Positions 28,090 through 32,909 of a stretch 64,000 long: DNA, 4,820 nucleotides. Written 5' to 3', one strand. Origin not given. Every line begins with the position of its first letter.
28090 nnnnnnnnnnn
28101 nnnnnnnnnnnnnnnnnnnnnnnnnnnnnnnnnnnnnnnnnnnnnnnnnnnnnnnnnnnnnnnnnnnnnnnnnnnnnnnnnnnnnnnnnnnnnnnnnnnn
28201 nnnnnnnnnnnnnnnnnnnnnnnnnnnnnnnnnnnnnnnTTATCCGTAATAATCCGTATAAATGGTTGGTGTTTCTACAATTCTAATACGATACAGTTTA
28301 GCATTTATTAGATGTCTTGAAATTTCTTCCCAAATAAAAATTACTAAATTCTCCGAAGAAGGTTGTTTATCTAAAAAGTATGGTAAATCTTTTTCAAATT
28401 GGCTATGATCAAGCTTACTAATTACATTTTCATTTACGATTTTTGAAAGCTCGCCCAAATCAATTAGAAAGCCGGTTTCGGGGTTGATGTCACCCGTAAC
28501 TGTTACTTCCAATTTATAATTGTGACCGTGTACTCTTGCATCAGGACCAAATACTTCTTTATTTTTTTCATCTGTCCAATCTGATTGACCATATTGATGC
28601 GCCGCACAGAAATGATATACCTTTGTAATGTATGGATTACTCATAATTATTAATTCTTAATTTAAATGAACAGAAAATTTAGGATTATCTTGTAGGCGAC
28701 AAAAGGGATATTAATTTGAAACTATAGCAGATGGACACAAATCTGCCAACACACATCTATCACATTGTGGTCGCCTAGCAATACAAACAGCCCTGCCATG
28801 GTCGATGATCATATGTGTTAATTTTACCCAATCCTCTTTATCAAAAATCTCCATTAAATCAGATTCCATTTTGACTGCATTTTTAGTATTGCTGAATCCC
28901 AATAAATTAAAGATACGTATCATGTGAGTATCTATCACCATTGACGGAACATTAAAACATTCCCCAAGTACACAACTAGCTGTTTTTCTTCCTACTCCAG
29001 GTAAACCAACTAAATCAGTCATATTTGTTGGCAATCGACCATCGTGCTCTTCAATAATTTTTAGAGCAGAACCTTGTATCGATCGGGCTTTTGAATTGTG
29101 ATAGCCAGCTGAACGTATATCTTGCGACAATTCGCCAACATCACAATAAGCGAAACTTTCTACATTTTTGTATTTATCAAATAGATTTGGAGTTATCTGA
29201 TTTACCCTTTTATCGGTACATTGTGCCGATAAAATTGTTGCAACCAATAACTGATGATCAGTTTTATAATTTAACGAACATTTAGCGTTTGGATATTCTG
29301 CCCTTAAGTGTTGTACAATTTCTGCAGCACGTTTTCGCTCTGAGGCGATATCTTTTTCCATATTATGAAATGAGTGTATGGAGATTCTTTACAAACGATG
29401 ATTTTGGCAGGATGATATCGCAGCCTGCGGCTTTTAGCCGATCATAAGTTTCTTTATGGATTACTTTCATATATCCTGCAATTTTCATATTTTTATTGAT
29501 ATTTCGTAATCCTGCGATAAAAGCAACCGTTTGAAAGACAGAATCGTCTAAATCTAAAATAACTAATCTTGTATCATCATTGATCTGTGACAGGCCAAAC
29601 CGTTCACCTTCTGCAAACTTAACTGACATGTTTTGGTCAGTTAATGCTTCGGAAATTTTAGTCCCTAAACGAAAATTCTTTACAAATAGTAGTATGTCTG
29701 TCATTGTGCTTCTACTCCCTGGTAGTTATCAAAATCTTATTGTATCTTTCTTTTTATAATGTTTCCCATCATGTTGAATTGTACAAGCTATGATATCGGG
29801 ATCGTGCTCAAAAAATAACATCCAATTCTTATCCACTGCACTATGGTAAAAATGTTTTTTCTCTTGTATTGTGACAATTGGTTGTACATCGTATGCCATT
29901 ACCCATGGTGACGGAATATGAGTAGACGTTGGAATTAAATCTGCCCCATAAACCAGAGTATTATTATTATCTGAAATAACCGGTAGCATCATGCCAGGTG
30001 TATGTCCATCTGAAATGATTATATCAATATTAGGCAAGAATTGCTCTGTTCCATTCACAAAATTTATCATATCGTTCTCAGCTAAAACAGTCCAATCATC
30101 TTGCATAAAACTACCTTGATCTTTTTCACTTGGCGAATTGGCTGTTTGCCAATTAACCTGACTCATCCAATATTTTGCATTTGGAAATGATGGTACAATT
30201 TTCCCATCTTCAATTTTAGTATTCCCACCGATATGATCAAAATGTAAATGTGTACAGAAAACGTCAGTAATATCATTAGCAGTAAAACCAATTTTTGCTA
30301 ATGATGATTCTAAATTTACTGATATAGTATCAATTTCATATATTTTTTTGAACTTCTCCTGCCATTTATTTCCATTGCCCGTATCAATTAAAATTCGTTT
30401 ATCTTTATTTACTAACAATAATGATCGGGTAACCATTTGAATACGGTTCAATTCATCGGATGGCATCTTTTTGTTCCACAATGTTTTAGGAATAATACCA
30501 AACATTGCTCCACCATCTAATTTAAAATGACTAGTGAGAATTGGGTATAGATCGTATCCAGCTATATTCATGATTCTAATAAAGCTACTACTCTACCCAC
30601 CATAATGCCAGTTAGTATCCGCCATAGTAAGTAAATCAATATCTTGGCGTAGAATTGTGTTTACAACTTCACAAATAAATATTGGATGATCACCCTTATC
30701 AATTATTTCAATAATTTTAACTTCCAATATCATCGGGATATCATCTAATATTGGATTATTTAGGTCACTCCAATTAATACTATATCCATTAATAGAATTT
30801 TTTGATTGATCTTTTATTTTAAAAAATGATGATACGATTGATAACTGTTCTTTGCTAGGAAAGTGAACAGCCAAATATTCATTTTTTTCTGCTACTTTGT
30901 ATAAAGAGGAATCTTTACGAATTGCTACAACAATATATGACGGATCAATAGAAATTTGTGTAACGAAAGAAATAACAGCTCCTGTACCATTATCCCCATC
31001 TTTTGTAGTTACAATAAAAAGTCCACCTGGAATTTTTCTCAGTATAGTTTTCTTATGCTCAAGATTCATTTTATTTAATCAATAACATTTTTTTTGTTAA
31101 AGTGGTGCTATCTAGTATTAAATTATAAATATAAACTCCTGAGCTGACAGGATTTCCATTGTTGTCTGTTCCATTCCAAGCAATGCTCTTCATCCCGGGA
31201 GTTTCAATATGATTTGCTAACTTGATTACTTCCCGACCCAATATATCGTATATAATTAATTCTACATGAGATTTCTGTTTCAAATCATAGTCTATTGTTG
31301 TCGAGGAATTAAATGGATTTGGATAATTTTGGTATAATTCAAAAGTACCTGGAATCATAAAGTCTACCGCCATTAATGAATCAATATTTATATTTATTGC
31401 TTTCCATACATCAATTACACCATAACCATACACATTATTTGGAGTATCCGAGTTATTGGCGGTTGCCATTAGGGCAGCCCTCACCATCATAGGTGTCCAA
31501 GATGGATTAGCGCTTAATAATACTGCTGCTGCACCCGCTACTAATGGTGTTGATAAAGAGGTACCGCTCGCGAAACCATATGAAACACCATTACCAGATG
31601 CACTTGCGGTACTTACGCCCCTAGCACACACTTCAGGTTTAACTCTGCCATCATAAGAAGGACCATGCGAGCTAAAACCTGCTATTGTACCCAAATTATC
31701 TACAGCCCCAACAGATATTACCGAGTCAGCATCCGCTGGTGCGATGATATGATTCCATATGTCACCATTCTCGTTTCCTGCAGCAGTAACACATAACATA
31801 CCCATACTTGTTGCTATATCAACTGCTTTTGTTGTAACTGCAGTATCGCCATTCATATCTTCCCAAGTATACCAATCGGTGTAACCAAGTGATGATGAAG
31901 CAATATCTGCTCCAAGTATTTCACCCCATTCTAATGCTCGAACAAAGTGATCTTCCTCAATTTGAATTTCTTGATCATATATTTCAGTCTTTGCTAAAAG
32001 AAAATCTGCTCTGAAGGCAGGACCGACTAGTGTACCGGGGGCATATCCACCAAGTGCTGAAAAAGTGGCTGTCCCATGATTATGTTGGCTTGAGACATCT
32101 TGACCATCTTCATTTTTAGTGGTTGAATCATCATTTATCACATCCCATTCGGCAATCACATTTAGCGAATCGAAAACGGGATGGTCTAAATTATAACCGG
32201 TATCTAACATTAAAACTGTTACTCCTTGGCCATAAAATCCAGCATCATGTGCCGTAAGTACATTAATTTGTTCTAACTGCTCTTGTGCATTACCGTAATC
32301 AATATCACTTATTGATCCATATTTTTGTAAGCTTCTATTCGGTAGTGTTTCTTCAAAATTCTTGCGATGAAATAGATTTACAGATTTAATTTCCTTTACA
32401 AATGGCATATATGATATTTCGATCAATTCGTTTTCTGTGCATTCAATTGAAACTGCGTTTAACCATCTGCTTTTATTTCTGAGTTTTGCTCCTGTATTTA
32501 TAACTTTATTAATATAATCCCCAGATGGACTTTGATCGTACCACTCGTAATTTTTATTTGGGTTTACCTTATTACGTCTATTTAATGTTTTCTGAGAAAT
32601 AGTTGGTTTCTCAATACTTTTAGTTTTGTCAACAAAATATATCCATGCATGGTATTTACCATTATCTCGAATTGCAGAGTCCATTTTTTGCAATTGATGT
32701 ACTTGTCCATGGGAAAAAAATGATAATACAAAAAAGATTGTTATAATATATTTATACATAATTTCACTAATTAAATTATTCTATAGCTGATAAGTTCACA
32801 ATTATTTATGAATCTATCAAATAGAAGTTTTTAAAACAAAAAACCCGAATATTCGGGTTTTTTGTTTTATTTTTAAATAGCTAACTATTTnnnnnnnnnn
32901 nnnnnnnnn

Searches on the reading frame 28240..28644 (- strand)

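Call 32: search_protein_families(library=pfam, proteins=[window:28240-28644:-], max_evalue=0.00001)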
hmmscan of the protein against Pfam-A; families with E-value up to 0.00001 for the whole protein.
window:28240-28644:- (134 aa): 1 family
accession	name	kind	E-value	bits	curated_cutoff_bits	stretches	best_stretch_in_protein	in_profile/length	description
PF01242.24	PTPS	-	5.1e-32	110.8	22.4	1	5-133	1-119/121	6-pyruvoyl tetrahydropterin synthase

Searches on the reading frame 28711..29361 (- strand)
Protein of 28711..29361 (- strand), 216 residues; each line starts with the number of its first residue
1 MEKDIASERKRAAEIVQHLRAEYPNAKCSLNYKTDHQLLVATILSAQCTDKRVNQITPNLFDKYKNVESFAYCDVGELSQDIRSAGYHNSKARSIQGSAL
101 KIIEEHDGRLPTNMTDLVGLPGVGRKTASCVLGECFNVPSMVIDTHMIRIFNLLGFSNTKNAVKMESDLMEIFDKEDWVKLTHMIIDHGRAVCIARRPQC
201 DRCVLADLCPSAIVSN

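Call 32: search_protein_families(library=pfam, proteins=[window:28711-29361:-], max_evalue=0.00001)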
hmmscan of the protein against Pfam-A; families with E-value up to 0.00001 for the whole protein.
window:28711-29361:- (216 aa): 2 families
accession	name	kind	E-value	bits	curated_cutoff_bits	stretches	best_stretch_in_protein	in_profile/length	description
PF00730.31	HhH-GPD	-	5e-22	78.7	26.2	1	40-173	1-106/108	HhH-GPD superfamily base excision DNA repair protein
PF10576.14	EndIII_4Fe-2S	-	6.5e-06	26.7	20.5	0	193-209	1-17/17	Iron-sulfur binding domain of endonuclease III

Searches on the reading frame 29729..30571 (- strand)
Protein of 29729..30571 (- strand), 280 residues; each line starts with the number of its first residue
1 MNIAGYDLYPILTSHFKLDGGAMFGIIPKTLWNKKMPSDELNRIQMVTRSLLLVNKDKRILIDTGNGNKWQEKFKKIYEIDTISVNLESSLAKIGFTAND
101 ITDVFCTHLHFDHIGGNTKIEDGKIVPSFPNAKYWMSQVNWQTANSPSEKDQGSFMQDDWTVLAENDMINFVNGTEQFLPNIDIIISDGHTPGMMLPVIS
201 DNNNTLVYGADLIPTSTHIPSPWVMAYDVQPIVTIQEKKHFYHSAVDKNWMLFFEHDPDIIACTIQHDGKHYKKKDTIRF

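Call 7: search_protein_families(library=ncbifam, proteins=[window:29729-30571:-], max_evalue=0.00001)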
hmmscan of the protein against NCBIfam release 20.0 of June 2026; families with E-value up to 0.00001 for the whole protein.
window:29729-30571:- (280 aa): 7 families
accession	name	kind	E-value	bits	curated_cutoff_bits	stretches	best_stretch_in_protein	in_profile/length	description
NF047919.1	lactonase_YtnP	equivalog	4.4e-60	203.2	425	1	15-271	14-268/274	YtnP family quorum-quenching lactonase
NF047925.1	pyridox_lacton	equivalog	1.8e-17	64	325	1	17-259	8-255/268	4-pyridoxolactonase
NF047979.1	lactonase_AidB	equivalog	6.4e-16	58.4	360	1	41-256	44-252/271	AidB family quorum-quenching N-acyl homoserine lactonase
NF045699.1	AHLLactAiiA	equivalog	6.7e-13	48.4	375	1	31-196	19-175/251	quorum-quenching N-acyl homoserine lactonase AiiA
NF000469.2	CAR_gen_B3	exception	2.3e-10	40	500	1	87-170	99-174/311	CAR family subclass B3 metallo-beta-lactamase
NF012229.1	bla_class_B_core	domain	1e-06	29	100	1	47-194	14-133/139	metallo-beta-lactamase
NF045700.1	AHLLactAttM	equivalog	1.3e-06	28.1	390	1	83-220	76-209/257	AttM family quorum-quenching N-acyl homoserine lactonase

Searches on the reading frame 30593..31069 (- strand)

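Call 7: search_protein_families(library=ncbifam, proteins=[window:30593-31069:-], max_evalue=0.00001)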
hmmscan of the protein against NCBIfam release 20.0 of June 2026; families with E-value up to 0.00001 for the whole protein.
window:30593-31069:- (158 aa): 7 families
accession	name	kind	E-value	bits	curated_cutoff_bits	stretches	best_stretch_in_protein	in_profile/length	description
TIGR03615.1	RutF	equivalog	6.5e-12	45.7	254.75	1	18-154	18-153/156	NADH-dependent FMN reductase RutF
NF045919.1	HphnlacHdxRed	equivalog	2e-11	43.5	340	1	15-137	19-139/309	p-hydroxyphenylacetate 3-hydroxylase reductase component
NF052639.1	FlvnRedFerAPor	equivalog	1.3e-10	41.2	260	1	10-147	11-145/158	flavin reductase FerA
NF045630.1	monooxsub_HsaB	equivalog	1.3e-08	34.9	230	1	7-137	11-139/186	3-hydroxy-9,10-secoandrosta-1,3,5(10)-triene-9,17-dione monooxygenase reductase subunit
TIGR02296.1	HpaC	equivalog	1.4e-08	34.9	205.95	1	12-141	7-137/154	4-hydroxyphenylacetate 3-monooxygenase, reductase component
NF042921.1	HpaC_Thermus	equivalog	2.3e-08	34.2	200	1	5-140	4-132/150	4-hydroxyphenylacetate 3-monooxygenase reductase subunit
NF045733.1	StyMonoxStyB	equivalog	1.1e-07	31.9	200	1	13-147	11-140/150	styrene monooxygenase NADH-dependent flavin reductase subunit StyB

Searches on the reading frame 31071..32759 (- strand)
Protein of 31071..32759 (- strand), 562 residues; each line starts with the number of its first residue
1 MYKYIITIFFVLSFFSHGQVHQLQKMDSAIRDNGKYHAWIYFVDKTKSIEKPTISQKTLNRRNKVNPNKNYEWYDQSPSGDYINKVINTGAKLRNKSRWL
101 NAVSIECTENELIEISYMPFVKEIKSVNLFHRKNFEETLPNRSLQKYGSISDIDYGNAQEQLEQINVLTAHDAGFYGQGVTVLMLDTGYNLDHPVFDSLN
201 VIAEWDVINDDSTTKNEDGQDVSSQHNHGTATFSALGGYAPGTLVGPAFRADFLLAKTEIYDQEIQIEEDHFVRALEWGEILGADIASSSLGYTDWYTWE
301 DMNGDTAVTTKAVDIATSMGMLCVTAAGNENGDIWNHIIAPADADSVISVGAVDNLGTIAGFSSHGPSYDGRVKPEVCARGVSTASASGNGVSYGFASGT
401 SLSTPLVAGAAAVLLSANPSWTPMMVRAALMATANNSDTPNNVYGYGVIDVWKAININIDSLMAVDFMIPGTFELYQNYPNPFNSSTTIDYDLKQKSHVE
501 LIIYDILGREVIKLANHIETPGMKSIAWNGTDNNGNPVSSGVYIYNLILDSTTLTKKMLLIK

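Call 7: search_protein_families(library=ncbifam, proteins=[window:31071-32759:-], max_evalue=0.00001)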
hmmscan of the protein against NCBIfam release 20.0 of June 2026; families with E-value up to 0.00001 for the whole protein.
window:31071-32759:- (562 aa): 7 families
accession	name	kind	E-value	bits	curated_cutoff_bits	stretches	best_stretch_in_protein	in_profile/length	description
TIGR03921.1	T7SS_mycosin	equivalog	3.4e-28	98.8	278.75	1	173-457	9-287/353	type VII secretion-associated serine protease mycosin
TIGR03895.1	protease_PatA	subfamily_domain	4.6e-15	55.4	421.05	1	306-438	75-204/606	PatA/PatG family cyanobactin maturation protease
NF033707.1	T9SS_sortase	equivalog_domain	4.2e-11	41.2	420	1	476-556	999-1084/1095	type IX secretion system sortase PorU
NF033595.1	denti_PrtP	equivalog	1.3e-10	40.5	300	1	315-456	361-503/606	dentilisin complex serine proteinase subunit PrtP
NF040553.1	SGO_0316_fam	subfamily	4.4e-09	34.6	1400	0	359-416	653-709/1486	SGO_0316/SGO_0317 family LPXTG-anchored serine peptidase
TIGR04183.1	Por_Secre_tail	domain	7.7e-09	35.4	23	1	479-559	2-70/72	T9SS type A sorting domain-containing protein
NF038113.1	T9SSA_dep_M36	equivalog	1.4e-06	26.8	885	1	474-559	791-867/869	T9SS-dependent M36 family metallopeptidase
